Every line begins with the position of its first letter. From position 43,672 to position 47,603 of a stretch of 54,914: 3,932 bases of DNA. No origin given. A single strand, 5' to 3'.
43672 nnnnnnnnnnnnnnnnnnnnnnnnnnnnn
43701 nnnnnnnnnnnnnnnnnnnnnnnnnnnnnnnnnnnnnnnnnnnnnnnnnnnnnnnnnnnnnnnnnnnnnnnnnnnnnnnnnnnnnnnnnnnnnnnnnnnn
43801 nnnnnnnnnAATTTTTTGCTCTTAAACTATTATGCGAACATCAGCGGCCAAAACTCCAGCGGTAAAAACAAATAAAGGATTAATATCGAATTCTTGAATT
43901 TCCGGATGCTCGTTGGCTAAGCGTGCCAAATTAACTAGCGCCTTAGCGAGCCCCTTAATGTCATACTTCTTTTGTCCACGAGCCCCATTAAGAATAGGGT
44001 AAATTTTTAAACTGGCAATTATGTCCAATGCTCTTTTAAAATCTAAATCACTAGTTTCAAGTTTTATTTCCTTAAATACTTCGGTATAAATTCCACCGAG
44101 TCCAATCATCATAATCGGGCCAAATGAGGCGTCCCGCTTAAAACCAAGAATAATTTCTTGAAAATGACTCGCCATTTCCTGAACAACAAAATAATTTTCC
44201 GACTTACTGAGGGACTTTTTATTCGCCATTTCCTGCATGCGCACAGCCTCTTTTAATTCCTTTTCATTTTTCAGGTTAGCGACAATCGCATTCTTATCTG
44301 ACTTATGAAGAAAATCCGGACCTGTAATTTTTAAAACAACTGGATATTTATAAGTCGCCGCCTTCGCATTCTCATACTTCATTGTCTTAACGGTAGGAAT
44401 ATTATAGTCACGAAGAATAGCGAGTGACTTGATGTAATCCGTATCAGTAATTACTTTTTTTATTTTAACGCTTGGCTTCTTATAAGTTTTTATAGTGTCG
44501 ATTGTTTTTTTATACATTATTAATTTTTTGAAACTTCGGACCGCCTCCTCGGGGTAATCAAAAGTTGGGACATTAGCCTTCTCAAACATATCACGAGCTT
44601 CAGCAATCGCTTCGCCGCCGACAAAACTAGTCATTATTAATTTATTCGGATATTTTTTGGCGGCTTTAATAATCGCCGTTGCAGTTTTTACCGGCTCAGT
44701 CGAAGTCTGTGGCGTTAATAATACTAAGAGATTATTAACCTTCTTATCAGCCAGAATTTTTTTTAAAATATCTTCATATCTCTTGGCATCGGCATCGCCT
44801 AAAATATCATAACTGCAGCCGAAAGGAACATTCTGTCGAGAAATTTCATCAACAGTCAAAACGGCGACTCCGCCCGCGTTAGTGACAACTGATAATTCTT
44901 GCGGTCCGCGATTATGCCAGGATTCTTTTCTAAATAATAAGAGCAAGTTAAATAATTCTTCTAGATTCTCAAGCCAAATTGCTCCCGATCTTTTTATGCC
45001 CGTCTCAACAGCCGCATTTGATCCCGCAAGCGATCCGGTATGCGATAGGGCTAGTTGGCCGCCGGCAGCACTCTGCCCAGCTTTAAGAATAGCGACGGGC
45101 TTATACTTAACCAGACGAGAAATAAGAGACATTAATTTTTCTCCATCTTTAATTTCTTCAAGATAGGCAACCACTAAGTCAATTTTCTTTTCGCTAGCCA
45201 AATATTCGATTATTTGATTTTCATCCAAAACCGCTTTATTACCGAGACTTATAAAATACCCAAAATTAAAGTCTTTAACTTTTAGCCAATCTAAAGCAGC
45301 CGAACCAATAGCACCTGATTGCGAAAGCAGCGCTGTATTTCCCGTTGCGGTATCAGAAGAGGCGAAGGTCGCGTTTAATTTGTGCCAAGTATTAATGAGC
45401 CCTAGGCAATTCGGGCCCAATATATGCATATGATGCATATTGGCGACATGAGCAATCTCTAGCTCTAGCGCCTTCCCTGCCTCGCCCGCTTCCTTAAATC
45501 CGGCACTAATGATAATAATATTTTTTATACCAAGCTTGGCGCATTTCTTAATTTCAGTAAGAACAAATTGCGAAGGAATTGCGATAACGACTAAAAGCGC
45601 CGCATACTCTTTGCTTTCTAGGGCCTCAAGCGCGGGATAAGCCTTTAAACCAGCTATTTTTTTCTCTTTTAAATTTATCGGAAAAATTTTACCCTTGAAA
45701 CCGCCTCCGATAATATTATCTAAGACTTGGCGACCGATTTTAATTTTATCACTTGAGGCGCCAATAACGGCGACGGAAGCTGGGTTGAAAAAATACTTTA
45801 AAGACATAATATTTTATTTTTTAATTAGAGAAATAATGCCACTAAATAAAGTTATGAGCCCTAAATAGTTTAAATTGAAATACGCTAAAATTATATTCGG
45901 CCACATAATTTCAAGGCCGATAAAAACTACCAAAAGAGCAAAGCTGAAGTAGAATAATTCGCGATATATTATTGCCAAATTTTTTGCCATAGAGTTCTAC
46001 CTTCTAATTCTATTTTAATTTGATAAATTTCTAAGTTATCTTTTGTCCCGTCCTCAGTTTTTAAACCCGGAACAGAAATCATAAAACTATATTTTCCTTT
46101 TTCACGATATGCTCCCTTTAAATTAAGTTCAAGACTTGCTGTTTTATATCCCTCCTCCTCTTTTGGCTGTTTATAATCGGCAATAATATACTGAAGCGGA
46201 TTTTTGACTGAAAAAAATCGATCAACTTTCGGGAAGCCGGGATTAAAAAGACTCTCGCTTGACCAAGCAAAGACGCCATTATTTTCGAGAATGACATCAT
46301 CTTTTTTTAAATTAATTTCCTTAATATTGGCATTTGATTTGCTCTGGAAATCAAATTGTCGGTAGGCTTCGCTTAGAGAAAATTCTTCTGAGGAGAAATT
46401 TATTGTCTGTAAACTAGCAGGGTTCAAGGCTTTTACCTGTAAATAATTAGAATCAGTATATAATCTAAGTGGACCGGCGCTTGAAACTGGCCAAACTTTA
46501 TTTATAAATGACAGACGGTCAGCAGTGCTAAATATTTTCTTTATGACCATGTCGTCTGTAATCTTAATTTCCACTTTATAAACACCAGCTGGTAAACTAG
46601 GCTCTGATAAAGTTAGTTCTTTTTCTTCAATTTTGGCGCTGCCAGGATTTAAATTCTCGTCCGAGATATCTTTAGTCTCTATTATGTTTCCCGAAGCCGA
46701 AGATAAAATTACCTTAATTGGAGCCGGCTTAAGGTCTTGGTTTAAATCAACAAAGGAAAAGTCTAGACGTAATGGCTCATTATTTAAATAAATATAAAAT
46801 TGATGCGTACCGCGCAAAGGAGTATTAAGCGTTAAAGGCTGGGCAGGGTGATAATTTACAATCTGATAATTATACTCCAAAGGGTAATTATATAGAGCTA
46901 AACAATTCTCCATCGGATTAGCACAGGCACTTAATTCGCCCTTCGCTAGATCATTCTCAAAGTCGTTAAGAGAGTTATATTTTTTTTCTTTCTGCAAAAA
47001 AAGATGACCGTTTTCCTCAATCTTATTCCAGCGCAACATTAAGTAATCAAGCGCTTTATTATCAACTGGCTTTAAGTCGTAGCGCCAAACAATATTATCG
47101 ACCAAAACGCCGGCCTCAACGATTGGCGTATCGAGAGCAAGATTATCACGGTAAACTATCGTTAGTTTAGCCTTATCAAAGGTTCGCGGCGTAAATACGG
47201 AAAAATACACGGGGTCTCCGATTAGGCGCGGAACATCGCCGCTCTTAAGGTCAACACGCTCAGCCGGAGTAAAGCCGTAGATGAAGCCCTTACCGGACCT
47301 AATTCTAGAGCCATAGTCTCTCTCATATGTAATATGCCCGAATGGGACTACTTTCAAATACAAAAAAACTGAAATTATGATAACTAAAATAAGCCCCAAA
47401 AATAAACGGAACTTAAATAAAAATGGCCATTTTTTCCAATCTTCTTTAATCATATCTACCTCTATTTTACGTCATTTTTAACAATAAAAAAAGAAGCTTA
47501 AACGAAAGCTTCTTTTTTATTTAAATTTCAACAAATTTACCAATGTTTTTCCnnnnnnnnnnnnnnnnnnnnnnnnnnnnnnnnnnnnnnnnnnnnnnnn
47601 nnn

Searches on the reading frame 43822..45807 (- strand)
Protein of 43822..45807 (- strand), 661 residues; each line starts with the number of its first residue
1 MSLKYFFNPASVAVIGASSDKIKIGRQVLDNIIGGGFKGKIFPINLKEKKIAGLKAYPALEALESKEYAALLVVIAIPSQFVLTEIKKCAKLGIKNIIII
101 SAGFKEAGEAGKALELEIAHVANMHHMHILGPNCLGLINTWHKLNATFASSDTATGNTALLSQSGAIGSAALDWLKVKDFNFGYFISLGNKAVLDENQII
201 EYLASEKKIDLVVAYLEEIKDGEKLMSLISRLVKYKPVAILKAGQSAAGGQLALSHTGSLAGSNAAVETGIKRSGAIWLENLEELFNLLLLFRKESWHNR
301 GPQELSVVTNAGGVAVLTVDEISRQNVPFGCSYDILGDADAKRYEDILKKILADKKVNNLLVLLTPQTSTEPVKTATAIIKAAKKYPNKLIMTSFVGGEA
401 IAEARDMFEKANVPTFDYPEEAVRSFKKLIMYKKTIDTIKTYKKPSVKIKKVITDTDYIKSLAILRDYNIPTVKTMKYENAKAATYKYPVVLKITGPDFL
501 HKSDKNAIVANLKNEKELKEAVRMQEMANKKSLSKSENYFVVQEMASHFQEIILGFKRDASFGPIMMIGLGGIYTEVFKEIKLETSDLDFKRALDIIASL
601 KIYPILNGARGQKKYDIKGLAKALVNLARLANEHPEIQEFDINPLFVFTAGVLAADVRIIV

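Call 62: search_protein_families(library=pfam, proteins=[window:43822-45807:-], max_evalue=0.001)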
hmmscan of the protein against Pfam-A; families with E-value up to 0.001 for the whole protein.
window:43822-45807:- (661 aa): 5 families
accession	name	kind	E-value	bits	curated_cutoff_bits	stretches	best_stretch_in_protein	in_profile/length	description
PF13549.11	ATP-grasp_5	-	1.3e-54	185.3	27.6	1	460-661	14-221/221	ATP-grasp domain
PF13607.11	Succ_CoA_lig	-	8.4e-43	145.9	27.4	1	156-290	2-136/138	Succinyl-CoA ligase like flavodoxin domain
PF13380.12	CoA_binding_2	-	7.5e-19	68.7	22.8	1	11-139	2-115/116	CoA binding domain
PF02629.25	CoA_binding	-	1e-10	42.6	22.3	1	9-103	3-97/97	CoA binding domain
PF18960.5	DUF5702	-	0.00038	20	26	1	339-476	103-243/276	Family of unknown function (DUF5702)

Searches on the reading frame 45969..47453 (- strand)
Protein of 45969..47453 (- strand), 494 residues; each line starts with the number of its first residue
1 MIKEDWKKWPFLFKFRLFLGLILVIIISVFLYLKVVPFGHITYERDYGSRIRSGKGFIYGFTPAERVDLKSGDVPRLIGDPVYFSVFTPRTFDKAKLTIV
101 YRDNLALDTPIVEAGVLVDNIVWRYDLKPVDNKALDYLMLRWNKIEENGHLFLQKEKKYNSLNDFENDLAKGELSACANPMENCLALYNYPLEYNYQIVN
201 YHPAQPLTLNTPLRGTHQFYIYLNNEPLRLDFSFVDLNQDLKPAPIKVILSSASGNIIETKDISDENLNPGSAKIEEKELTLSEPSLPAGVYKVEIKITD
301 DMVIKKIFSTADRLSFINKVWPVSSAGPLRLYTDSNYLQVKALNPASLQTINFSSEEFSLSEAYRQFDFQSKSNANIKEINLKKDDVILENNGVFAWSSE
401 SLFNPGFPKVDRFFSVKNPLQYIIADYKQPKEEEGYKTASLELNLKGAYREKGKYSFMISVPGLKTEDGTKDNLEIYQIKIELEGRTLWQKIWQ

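Call 62: search_protein_families(library=pfam, proteins=[window:45969-47453:-], max_evalue=0.001)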
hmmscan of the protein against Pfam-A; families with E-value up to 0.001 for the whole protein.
window:45969-47453:- (494 aa): 1 family
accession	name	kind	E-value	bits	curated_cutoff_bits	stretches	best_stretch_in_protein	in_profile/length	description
PF23861.1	Ribophorin_II_2nd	-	0.00071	20.2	23.4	0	241-300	30-89/105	Ribophorin II second domain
